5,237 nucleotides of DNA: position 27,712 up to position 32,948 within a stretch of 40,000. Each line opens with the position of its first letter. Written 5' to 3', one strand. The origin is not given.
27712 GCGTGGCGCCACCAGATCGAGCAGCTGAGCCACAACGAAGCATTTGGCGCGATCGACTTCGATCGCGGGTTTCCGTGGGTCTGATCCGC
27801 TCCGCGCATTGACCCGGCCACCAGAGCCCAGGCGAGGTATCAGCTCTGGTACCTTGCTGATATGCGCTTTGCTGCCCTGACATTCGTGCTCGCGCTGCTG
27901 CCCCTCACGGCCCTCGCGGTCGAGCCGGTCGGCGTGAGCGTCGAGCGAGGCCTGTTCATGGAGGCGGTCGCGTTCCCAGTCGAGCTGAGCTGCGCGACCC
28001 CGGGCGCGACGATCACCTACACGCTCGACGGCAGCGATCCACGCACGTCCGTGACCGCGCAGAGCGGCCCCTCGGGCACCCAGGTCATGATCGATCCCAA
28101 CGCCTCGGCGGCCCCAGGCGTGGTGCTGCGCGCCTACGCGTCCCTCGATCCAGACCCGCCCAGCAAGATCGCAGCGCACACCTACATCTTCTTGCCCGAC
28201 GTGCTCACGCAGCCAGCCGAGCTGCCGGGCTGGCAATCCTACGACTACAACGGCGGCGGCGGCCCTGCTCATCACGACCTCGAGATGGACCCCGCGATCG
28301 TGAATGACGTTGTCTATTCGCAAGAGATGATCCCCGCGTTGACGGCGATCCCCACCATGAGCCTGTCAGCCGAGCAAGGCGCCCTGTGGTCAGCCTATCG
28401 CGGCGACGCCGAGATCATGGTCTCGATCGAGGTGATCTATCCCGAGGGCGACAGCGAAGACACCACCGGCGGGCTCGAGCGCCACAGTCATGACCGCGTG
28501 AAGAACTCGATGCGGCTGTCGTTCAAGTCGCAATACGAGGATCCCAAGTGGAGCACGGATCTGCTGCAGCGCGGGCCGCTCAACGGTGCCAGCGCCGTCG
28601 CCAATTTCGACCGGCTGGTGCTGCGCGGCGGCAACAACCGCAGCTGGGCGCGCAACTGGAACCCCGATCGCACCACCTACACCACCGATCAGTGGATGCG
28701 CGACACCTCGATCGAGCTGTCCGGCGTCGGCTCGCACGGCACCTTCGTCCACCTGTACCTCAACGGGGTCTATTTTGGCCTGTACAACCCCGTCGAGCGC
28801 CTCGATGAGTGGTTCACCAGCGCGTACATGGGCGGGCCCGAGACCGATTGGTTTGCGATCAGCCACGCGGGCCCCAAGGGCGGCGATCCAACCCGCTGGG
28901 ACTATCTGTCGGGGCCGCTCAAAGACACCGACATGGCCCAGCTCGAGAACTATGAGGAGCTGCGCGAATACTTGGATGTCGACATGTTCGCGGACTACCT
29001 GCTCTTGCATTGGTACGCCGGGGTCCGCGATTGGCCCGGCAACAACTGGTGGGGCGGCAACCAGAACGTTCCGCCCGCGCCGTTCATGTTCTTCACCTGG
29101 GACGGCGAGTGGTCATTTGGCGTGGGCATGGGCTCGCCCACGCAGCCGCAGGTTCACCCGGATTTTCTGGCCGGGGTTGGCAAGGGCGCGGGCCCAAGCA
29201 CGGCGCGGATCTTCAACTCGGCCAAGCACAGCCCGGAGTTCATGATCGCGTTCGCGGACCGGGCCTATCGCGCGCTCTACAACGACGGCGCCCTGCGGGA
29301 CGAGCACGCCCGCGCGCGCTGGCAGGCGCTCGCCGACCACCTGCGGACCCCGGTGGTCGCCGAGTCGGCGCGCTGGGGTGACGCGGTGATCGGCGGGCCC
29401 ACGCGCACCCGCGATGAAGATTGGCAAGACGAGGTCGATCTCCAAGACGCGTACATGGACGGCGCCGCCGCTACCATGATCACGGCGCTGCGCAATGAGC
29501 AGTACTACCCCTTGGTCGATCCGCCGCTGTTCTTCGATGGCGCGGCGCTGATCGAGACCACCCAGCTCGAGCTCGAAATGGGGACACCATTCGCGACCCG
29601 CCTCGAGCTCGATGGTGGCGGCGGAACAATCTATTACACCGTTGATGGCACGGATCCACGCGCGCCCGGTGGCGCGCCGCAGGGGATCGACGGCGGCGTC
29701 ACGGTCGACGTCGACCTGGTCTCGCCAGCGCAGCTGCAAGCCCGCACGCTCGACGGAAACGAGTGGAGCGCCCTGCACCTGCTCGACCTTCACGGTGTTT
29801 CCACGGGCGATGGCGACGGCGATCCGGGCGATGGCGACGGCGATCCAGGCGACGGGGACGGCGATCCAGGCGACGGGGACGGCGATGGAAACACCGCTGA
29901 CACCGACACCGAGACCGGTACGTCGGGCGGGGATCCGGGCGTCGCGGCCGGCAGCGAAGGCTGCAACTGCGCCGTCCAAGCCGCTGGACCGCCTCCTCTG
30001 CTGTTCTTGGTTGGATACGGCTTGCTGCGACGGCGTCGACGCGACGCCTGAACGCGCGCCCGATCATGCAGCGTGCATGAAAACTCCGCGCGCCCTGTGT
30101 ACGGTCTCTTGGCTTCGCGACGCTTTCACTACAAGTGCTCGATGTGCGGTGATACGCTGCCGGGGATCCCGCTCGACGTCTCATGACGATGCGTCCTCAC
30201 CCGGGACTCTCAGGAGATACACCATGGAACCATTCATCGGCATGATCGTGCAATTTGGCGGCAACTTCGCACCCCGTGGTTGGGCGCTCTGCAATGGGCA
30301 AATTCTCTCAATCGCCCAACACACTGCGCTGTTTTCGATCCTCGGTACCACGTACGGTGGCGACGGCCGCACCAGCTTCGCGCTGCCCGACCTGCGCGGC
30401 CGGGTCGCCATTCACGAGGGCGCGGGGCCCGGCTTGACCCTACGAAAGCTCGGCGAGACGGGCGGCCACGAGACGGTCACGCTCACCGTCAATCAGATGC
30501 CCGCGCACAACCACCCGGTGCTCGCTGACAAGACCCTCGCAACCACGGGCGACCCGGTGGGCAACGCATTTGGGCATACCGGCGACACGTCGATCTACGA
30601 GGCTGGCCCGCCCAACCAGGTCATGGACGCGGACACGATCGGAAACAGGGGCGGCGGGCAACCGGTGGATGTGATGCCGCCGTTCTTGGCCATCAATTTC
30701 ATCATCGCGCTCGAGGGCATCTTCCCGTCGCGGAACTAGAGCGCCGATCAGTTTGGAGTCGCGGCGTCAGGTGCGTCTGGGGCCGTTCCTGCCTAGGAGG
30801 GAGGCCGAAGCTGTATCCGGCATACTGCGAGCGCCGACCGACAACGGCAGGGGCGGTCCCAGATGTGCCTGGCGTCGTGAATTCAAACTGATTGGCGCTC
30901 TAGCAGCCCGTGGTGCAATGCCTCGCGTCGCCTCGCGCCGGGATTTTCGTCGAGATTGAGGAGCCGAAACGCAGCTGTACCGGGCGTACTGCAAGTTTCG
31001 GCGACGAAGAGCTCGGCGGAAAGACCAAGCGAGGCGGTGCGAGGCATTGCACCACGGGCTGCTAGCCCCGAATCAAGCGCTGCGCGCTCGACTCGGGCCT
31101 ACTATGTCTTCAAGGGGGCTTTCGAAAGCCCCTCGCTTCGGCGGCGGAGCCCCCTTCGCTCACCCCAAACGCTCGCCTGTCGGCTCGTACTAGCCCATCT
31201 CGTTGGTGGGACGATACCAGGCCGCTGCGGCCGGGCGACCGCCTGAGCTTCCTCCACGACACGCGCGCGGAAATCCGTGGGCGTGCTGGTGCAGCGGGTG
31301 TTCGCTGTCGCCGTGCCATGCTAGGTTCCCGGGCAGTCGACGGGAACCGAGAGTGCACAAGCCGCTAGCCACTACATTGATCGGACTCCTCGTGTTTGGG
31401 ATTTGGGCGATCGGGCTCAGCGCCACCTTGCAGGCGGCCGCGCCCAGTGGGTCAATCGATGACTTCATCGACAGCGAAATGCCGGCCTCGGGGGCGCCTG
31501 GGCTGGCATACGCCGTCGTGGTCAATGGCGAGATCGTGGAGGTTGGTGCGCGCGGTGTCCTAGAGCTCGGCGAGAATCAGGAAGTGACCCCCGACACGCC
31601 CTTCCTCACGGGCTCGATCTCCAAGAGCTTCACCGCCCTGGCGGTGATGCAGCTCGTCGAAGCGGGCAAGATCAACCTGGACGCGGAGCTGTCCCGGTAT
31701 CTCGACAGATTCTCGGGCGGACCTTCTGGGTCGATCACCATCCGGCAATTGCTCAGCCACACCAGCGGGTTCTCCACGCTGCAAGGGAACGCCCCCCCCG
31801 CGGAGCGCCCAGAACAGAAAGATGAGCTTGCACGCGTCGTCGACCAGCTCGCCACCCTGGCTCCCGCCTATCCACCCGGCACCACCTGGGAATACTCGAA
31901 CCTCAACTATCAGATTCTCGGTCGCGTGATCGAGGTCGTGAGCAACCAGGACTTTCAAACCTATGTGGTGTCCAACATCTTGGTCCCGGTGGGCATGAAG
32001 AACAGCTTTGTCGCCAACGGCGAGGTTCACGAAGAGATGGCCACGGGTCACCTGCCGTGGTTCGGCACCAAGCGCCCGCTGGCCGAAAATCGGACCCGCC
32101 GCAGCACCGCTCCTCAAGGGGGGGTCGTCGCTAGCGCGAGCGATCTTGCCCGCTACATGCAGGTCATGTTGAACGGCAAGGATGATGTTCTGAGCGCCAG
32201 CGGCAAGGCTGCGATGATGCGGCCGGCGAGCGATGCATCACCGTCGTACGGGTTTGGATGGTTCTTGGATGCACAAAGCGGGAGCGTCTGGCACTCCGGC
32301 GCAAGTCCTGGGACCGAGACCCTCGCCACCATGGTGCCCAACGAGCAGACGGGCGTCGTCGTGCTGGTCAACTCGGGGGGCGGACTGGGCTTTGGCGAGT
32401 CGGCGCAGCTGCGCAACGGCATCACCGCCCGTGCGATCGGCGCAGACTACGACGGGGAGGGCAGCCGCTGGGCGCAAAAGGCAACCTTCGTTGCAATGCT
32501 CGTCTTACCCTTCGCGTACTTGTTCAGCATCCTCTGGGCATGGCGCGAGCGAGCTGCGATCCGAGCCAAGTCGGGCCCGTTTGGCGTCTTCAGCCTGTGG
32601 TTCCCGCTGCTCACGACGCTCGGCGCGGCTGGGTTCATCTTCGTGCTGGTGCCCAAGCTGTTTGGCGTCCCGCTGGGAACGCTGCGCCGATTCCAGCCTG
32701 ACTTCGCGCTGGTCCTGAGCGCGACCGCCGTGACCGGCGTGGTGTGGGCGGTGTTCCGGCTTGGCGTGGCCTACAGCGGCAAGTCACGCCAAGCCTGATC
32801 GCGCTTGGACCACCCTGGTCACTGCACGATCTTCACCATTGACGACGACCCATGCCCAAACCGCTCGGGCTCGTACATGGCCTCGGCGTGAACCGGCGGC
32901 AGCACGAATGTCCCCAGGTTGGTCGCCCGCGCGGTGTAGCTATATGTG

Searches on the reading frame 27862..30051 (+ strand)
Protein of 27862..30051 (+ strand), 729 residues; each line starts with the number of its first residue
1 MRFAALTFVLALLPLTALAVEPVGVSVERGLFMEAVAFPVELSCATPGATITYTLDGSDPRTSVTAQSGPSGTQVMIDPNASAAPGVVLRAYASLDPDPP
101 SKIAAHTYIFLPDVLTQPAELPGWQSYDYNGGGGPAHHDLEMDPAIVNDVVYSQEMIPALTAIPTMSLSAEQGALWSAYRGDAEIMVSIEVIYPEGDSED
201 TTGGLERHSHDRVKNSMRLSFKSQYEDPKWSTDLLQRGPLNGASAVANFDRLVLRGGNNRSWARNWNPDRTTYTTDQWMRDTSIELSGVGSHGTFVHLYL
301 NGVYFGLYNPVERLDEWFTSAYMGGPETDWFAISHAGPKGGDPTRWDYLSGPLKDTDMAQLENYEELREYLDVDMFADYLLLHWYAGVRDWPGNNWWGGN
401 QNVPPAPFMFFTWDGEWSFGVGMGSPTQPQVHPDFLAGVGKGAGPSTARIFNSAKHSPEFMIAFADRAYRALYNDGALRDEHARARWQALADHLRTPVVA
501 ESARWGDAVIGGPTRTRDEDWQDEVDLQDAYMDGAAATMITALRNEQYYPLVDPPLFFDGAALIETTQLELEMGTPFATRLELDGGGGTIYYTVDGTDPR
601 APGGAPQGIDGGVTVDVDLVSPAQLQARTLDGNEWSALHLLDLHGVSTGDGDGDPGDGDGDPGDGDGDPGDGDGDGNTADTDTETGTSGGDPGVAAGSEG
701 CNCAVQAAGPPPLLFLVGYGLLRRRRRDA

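Call 7: search_protein_families(library=padloc, proteins=[window:27862-30051:+], max_evalue=0.01)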
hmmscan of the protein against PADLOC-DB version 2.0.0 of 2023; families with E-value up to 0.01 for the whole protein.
window:27862-30051:+ (729 aa): 0 families

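Call 34: search_protein_families(library=ncbifam, proteins=[window:27862-30051:+], max_evalue=0.001)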
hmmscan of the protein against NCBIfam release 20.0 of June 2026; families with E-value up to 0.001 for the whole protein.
window:27862-30051:+ (729 aa): 1 family
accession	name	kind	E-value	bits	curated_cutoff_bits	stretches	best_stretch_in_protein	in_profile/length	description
TIGR03901.2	MYXO-CTERM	domain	5.7e-05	23.4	20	1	699-727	2-33/34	MYXO-CTERM sorting domain-containing protein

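Call 35: search_protein_families(library=pfam, proteins=[window:27862-30051:+], max_evalue=0.001)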
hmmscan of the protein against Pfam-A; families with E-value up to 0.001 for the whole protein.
window:27862-30051:+ (729 aa): 3 families
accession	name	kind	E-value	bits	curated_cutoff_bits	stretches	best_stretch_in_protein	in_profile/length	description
PF08757.17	CotH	-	2.3e-12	47.5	23.8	1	292-526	67-309/322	CotH kinase protein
PF13290.12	CHB_HEX_C_1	-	4.9e-11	42.9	22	1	40-63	12-35/67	Chitobiase/beta-hexosaminidase C-terminal domain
PF13287.12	Fn3_assoc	-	9.3e-11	42.1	23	1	40-62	1-23/59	Fn3 associated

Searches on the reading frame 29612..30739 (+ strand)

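Call 9: search_protein_families(library=padloc, proteins=[window:29612-30739:+], max_evalue=0.001)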
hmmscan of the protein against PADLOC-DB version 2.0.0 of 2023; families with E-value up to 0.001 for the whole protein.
window:29612-30739:+ (375 aa): 0 families

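Call 34: search_protein_families(library=ncbifam, proteins=[window:29612-30739:+], max_evalue=0.001)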
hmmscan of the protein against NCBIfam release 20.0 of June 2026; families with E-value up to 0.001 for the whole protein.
window:29612-30739:+ (375 aa): 0 families

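Call 35: search_protein_families(library=pfam, proteins=[window:29612-30739:+], max_evalue=0.001)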
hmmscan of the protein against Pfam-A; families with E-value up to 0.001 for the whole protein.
window:29612-30739:+ (375 aa): 1 family
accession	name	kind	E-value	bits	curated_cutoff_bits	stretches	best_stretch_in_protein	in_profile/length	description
PF07484.17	Collar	-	3.4e-28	97.8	24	1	210-265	1-56/57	Phage Tail Collar Domain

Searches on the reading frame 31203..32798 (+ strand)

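Call 9: search_protein_families(library=padloc, proteins=[window:31203-32798:+], max_evalue=0.001)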
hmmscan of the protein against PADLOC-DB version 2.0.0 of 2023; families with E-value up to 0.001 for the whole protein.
window:31203-32798:+ (531 aa): 0 families

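Call 34: search_protein_families(library=ncbifam, proteins=[window:31203-32798:+], max_evalue=0.001)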
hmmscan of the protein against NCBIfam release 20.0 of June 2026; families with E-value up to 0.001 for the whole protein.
window:31203-32798:+ (531 aa): 47 families (the best 25 are shown)
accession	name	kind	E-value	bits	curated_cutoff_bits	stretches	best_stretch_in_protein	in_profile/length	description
NF033085.1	bla_class_C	equivalog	8.3e-28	97.2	415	1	85-326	8-238/356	class C beta-lactamase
NF045671.1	blaPNC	exception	2.6e-25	89.1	750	1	85-324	49-277/401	PNC family class C beta-lactamase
NF009622.0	PRK13128.1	equivalog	1.9e-22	79.5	443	1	96-394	20-317/518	D-aminopeptidase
NF007943.0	PRK10662.1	equivalog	3.1e-22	78.7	266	1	82-330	34-278/380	D-alanyl-D-alanine-carboxypeptidase/endopeptidase AmpH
NF033569.1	blaLHK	exception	2.6e-19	69.4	850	1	74-270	31-218/390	LHK family class C beta-lactamase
NF038069.1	blaIDC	exception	6.7e-19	68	850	1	63-324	19-269/395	IDC family class C beta-lactamase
NF050810.1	blaCHC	exception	1.7e-17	63.4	780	1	69-321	13-255/387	CHC family extended-spectrum class C beta-lactamase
NF041665.1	blaPSZ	exception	2.3e-17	63.1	850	1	69-325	18-259/379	PSZ family class C beta-lactamase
NF002968.0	PRK03642.1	equivalog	1.1e-16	60.8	385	1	85-268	43-240/432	penicillin binding protein PBP4B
NF033159.0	blaPAC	exception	1.1e-16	60.7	850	1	82-320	28-254/380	PAC family class C beta-lactamase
NF033698.1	blaCSA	exception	2e-16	59.9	884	1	77-329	18-257/375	CSA family class C beta-lactamase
NF041663.1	ampC_Sliq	exception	3.6e-16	59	860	1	78-323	21-254/378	cephalosporin-hydrolyzing class C beta-lactamase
NF033700.1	blaCMA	exception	8.4e-16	58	887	1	74-327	15-255/375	CMA family class C beta-lactamase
NF000423.2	blaSRT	exception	9.4e-16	57.9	860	1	78-323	21-254/378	SRT/SST family class C beta-lactamase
NF038269.1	lipase_LipE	equivalog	1.1e-15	57.7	750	1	125-268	79-220/407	lipase LipE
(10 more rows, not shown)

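Call 35: search_protein_families(library=pfam, proteins=[window:31203-32798:+], max_evalue=0.001)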
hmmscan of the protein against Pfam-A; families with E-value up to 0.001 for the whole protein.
window:31203-32798:+ (531 aa): 2 families
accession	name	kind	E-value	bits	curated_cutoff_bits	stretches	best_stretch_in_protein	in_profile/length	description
PF00144.29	Beta-lactamase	-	6.2e-71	239.7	27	1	86-399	2-318/329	Beta-lactamase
PF13354.11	Beta-lactamase2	-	5.9e-05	22.9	22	0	122-163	9-50/214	Beta-lactamase enzyme family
